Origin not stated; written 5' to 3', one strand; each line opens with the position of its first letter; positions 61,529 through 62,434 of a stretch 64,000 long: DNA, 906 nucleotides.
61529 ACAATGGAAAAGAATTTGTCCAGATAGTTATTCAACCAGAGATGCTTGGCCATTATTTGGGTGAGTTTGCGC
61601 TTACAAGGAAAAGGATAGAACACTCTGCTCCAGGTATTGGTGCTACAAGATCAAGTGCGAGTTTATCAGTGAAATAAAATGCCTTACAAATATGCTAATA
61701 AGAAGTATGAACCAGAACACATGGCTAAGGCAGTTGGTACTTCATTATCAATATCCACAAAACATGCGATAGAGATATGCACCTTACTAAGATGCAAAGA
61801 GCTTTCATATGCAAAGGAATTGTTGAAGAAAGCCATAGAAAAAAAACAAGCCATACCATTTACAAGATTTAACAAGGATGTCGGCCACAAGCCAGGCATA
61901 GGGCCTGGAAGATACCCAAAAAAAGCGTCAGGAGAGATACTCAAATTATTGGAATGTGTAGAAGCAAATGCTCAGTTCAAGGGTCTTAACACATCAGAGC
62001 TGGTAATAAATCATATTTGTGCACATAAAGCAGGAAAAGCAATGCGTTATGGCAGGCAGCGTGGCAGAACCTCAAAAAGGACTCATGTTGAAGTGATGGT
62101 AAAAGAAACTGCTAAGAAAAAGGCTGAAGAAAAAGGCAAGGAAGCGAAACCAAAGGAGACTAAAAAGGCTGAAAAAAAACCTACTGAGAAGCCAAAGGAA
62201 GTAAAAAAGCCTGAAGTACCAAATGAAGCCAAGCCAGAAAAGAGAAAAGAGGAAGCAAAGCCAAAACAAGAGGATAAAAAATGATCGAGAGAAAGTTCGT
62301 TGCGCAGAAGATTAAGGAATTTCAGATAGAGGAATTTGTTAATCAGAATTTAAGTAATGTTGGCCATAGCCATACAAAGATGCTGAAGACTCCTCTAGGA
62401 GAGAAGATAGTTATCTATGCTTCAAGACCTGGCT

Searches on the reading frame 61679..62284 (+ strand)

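Call 54: search_protein_families(library=pfam, proteins=[window:61679-62284:+], max_evalue=0.001)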
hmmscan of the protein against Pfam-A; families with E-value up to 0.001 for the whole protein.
window:61679-62284:+ (201 aa): 1 family
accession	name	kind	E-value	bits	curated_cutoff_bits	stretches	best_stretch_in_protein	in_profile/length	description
PF00237.24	Ribosomal_L22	-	4.7e-13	49.6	28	1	18-141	1-103/104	Ribosomal protein L22p/L17e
